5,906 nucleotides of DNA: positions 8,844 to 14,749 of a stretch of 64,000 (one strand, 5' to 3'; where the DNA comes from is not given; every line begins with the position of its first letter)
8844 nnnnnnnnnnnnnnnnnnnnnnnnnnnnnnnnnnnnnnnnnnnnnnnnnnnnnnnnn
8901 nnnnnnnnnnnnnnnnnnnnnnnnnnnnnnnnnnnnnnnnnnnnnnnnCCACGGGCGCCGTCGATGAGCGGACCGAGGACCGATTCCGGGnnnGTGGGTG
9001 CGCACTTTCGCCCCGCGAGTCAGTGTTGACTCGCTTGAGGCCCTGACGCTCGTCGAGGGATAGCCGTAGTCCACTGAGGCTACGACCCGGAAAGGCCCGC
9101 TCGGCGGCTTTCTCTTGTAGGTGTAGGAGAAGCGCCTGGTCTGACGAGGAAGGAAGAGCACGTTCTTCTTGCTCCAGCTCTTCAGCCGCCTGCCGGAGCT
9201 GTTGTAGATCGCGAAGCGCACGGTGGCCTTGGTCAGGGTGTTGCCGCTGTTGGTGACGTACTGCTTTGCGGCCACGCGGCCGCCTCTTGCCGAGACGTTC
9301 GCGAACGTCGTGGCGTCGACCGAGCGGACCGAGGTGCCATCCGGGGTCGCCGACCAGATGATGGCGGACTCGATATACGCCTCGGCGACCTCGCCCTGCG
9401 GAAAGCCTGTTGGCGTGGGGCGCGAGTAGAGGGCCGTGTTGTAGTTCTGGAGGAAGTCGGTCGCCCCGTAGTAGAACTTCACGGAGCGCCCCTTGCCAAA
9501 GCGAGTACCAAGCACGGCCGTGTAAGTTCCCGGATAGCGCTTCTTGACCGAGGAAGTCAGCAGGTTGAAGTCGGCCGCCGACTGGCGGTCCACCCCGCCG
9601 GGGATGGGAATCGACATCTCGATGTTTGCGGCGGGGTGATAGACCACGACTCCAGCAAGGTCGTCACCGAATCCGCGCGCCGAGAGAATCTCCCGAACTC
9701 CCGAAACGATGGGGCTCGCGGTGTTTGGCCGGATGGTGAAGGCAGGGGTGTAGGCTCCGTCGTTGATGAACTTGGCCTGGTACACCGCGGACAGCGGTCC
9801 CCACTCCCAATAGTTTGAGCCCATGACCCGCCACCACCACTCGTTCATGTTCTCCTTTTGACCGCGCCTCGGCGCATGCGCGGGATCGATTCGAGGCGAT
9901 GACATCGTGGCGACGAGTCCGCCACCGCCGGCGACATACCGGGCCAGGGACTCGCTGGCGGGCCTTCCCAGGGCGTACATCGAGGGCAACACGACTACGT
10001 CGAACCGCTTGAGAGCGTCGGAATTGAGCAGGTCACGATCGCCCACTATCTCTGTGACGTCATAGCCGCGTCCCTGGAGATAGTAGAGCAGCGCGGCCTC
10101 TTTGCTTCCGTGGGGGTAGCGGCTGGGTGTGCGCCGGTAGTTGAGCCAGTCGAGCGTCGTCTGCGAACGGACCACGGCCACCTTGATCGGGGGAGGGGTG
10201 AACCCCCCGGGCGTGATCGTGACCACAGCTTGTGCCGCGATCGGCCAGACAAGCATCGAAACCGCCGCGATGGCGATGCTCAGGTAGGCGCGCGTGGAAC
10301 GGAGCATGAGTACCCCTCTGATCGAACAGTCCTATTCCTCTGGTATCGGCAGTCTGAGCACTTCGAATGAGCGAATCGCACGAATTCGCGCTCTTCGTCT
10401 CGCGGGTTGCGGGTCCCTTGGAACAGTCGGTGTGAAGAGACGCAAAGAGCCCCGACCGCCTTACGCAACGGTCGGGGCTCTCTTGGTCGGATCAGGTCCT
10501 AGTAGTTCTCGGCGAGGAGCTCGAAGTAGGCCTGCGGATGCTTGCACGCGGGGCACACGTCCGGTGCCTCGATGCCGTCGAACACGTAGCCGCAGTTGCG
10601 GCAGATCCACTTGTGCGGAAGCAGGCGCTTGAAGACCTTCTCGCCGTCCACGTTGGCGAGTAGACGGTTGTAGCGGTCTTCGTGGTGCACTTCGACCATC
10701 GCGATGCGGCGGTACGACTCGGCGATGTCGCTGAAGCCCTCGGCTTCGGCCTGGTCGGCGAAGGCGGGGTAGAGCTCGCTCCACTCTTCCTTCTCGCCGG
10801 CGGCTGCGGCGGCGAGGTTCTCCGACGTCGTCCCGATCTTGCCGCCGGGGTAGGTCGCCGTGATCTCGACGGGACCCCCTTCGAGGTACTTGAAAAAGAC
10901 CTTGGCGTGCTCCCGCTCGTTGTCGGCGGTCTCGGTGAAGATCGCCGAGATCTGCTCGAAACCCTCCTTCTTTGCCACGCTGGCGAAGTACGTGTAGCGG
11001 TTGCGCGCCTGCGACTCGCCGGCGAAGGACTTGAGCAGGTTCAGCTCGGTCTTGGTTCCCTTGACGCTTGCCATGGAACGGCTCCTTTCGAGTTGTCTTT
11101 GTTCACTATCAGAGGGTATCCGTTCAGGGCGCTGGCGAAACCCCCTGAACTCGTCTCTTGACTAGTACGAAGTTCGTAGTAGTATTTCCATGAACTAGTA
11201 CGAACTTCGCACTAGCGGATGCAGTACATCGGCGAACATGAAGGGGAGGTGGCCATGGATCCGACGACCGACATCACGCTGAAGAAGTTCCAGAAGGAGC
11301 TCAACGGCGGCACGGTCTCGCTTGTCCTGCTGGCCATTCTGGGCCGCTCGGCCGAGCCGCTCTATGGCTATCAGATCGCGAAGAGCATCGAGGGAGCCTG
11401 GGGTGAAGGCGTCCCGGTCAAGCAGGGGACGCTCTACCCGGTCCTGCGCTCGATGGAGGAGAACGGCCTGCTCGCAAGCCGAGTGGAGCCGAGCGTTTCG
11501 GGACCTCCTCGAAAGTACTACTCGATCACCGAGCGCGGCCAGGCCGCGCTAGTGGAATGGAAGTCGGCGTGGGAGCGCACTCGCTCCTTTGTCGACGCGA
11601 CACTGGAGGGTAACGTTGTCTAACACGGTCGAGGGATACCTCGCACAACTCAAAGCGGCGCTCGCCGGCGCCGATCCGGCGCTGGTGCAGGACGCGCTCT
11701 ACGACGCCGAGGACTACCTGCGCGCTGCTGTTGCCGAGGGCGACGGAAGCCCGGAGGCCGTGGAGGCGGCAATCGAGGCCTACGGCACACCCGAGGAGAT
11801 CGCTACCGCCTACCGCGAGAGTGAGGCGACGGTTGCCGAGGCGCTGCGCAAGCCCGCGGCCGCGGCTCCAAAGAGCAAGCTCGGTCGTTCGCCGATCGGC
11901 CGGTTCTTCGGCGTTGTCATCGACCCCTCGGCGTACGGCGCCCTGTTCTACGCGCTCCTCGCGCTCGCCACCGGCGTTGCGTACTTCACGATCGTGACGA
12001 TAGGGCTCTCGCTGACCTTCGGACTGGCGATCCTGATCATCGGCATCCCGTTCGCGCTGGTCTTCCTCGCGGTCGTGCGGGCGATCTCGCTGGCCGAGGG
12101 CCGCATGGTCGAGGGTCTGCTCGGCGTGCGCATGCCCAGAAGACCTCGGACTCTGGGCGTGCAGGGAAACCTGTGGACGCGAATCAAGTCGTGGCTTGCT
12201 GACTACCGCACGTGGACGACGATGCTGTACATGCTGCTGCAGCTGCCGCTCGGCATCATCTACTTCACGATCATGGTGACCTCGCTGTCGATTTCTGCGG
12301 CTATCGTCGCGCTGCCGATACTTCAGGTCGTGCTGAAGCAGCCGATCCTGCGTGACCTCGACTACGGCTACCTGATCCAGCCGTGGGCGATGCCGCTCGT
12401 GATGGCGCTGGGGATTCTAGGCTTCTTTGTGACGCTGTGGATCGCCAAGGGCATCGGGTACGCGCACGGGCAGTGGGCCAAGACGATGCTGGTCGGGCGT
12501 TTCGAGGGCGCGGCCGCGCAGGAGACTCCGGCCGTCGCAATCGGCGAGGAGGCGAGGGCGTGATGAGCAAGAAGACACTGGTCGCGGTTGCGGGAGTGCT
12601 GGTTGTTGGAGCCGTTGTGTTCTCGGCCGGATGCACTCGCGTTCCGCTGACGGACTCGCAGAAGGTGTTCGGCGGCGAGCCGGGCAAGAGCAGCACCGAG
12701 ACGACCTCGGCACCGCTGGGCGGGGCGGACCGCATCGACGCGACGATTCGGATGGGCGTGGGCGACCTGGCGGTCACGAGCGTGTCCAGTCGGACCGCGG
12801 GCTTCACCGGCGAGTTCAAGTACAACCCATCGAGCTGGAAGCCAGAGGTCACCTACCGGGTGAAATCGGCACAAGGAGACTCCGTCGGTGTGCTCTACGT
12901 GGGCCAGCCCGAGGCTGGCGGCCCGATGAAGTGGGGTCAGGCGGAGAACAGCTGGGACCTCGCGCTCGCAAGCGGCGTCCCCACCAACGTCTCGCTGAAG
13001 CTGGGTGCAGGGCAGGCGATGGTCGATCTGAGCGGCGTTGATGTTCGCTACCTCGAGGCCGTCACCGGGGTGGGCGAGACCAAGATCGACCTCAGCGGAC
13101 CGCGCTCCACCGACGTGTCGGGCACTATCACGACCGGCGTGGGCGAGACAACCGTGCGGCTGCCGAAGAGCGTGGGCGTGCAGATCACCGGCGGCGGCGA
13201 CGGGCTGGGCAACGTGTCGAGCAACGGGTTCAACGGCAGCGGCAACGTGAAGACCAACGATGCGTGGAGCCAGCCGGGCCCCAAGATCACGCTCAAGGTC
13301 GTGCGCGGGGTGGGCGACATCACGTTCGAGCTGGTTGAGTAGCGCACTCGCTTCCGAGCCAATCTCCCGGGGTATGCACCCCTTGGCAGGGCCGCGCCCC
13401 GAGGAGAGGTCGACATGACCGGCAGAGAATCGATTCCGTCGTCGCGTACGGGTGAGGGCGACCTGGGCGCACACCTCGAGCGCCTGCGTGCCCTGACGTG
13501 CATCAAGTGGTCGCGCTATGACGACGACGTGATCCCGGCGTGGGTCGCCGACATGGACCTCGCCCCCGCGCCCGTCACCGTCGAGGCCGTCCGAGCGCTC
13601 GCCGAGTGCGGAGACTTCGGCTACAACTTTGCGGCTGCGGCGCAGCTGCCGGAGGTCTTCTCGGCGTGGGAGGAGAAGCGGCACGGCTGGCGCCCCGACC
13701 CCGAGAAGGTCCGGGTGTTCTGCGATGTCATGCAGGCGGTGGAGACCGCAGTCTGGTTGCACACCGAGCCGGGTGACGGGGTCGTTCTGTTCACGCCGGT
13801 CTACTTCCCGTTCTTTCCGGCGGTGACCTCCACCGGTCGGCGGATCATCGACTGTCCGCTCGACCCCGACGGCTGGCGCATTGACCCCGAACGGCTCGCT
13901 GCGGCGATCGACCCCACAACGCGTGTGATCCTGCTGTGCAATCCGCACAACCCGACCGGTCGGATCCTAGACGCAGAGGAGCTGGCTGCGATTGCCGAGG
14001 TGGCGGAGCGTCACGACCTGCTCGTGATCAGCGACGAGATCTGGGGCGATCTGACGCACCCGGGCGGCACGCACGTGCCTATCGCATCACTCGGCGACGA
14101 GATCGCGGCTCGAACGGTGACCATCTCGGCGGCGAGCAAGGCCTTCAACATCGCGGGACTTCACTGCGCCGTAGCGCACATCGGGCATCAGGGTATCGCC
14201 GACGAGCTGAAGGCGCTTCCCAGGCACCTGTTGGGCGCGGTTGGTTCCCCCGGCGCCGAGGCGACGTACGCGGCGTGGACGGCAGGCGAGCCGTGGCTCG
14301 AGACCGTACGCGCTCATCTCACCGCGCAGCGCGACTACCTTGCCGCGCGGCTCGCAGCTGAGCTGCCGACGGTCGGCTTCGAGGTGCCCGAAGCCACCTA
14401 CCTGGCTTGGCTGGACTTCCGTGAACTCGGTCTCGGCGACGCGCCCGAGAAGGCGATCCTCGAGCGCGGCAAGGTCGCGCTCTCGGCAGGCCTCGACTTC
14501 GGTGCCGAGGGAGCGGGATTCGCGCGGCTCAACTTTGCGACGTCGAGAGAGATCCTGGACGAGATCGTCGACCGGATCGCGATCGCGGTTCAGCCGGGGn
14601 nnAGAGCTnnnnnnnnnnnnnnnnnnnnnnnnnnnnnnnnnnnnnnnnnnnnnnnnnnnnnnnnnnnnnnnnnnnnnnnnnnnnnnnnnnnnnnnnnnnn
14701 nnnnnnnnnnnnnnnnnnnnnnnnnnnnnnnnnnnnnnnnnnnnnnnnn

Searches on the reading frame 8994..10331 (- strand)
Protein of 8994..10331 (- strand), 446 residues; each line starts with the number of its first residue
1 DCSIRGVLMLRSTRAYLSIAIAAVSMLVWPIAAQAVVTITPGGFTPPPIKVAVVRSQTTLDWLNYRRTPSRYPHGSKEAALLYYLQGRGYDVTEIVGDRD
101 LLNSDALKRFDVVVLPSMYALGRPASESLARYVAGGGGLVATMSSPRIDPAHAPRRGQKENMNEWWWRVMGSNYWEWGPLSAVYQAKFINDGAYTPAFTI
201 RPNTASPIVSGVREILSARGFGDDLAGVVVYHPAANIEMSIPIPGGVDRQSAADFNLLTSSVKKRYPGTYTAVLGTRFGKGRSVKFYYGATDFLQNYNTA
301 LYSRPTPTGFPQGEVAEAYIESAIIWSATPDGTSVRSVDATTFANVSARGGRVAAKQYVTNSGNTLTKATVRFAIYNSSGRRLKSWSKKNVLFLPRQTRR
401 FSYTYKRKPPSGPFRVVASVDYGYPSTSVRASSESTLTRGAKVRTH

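Call 63: search_protein_families(library=pfam, max_evalue=0.001, proteins=[window:8994-10331:-])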
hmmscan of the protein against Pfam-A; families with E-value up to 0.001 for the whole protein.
window:8994-10331:- (446 aa): 2 families
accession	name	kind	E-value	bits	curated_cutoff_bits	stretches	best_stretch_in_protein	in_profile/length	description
PF08532.16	Glyco_hydro_42M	-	4.4e-06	26.8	25.8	1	104-154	52-102/207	Beta-galactosidase trimerisation domain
PF06283.17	ThuA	-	0.0003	21.5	33.4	1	74-179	13-110/209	Trehalose utilisation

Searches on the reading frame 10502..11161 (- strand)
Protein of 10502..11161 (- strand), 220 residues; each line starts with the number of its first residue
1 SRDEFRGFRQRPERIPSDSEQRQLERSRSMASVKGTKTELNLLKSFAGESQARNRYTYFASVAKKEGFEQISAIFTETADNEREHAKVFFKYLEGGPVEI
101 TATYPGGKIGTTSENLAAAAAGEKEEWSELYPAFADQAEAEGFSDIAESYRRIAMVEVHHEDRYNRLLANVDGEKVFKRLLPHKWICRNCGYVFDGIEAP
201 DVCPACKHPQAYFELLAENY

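Call 63: search_protein_families(library=pfam, max_evalue=0.001, proteins=[window:10502-11161:-])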
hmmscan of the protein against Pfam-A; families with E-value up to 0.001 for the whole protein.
window:10502-11161:- (220 aa): 4 families
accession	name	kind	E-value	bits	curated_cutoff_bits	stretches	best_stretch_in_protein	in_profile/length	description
PF02915.23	Rubrerythrin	-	9.4e-30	104.2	22.8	1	41-168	2-137/137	Rubrerythrin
PF21349.2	RUBY_RBDX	-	2.7e-14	52.7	26.5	1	185-214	1-30/30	Rubrerythrin, rubredoxin-like domain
PF00210.30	Ferritin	-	3.2e-10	40.5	24.5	1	42-171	4-139/142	Ferritin-like domain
PF23470.1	Zn_ribbon_PF0610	-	0.00011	22.4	26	1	187-207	4-25/39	PF0610 rubredoxin-like zinc beta-ribbon domain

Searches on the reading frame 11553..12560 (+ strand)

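Call 63: search_protein_families(library=pfam, max_evalue=0.001, proteins=[window:11553-12560:+])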
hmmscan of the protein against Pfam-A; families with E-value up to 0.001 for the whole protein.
window:11553-12560:+ (336 aa): 2 families
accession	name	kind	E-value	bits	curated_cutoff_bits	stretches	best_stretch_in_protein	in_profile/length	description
PF13796.11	Sensor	-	7e-28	98.1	28.2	1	133-313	1-162/162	Putative sensor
PF22564.2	HAAS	-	5.6e-11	43.1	27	1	29-84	2-53/55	HAAS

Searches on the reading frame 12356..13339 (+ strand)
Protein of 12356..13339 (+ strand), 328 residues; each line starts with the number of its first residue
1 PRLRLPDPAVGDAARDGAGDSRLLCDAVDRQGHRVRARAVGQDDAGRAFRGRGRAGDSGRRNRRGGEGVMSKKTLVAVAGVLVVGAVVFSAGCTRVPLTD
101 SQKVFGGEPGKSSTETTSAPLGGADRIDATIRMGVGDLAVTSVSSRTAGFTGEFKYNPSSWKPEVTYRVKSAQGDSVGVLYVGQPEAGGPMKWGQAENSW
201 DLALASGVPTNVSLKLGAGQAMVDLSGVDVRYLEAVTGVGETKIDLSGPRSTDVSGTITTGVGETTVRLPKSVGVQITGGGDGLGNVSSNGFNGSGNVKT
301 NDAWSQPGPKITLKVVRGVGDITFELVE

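Call 63: search_protein_families(library=pfam, max_evalue=0.001, proteins=[window:12356-13339:+])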
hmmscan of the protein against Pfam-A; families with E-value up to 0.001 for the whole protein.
window:12356-13339:+ (328 aa): 1 family
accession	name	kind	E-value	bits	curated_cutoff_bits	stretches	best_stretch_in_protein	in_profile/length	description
PF17115.11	Toast_rack_N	-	4.9e-10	40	22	1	124-218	3-92/92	N-terminal domain of toast_rack, DUF2154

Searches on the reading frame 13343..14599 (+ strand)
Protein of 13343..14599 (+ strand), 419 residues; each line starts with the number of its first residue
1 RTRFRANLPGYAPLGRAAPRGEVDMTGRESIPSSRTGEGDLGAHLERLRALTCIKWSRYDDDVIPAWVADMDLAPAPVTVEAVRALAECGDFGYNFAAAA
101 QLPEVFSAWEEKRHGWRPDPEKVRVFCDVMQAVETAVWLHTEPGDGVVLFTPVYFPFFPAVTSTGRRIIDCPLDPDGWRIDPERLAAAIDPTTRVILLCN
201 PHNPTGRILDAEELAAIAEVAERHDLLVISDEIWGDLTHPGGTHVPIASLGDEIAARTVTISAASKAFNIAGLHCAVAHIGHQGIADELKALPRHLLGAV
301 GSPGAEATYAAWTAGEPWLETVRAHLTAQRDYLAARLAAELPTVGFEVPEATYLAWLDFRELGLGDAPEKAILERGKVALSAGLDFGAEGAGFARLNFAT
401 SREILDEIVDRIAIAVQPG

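Call 63: search_protein_families(library=pfam, max_evalue=0.001, proteins=[window:13343-14599:+])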
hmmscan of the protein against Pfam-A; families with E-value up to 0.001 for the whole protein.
window:13343-14599:+ (419 aa): 4 families
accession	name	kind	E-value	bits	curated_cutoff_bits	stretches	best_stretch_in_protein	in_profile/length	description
PF00155.27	Aminotran_1_2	-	2.9e-39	135.7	19.7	1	82-412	31-361/361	Aminotransferase class I and II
PF01041.23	DegT_DnrJ_EryC1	-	2.1e-06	27.6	19.8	1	139-231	59-145/360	DegT/DnrJ/EryC1/StrS aminotransferase family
PF01053.26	Cys_Met_Meta_PP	-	9.9e-05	21.5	27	1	130-234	77-176/381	Cys/Met metabolism PLP-dependent enzyme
PF01212.27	Beta_elim_lyase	-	0.00015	21.7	27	1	167-231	97-168/288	Beta-eliminating lyase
